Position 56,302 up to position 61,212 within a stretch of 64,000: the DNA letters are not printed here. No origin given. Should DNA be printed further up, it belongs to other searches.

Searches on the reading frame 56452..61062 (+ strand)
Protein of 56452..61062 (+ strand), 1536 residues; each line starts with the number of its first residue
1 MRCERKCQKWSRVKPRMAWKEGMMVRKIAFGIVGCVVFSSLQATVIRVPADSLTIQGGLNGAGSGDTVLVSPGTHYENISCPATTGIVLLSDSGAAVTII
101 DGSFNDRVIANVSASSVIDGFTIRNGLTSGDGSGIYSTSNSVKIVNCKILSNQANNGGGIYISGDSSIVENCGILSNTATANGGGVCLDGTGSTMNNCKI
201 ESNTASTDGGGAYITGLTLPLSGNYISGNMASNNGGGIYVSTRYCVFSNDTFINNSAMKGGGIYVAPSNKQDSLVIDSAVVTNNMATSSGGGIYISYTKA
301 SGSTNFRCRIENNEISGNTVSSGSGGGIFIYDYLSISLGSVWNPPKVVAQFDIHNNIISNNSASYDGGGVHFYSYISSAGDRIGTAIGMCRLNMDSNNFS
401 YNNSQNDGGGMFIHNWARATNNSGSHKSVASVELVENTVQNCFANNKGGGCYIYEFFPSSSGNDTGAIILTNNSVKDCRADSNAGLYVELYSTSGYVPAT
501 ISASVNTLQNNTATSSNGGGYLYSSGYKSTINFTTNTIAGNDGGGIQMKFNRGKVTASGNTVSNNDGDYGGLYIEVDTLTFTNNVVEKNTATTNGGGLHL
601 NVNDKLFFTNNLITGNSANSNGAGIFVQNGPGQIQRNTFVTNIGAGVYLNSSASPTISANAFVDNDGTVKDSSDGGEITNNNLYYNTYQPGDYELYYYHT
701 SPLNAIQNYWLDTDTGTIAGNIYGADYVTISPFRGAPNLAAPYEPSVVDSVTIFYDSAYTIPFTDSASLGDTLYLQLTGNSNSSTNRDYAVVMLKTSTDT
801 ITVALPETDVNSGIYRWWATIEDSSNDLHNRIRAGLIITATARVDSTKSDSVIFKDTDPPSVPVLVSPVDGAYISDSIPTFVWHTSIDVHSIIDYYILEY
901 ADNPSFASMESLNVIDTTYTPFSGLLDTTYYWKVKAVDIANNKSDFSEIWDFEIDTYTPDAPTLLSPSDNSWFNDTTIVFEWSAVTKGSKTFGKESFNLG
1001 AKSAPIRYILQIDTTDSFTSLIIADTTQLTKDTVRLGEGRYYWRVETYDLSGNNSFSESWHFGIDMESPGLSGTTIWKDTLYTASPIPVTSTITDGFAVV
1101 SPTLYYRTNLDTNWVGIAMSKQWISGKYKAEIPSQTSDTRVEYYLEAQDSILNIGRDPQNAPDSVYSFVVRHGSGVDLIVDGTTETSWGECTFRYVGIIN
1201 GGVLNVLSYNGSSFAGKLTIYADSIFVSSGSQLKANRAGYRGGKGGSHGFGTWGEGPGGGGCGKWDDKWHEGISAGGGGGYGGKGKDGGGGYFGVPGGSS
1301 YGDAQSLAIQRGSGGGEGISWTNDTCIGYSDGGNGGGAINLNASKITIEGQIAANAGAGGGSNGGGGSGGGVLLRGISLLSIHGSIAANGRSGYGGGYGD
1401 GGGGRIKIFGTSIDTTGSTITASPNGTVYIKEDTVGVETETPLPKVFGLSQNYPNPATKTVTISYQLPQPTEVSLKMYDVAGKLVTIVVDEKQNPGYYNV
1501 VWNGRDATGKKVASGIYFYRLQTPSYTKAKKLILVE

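Call 35: search_protein_families(library=pfam, proteins=[window:56452-61062:+], max_evalue=0.001)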
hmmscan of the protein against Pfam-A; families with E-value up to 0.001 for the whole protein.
window:56452-61062:+ (1536 aa): 5 families
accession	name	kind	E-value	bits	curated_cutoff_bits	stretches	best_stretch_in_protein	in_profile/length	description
PF13229.12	Beta_helix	-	2.1e-25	89.6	25.9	4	465-618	8-139/158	Right handed beta helix region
PF05048.19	NosD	-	3.8e-11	43.3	23.6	2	557-710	51-207/212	Periplasmic copper-binding protein (NosD)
PF13860.13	FlgD_ig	-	8.4e-09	35.7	27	1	1458-1520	9-72/79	FlgD Ig-like domain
PF18962.6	Por_Secre_tail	-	3.4e-08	34.1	27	1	1453-1533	2-74/75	Secretion system C-terminal sorting domain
PF13585.12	CHU_C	-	0.00036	21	27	0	1470-1528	26-78/86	CHU_C Type IX secretion signal domain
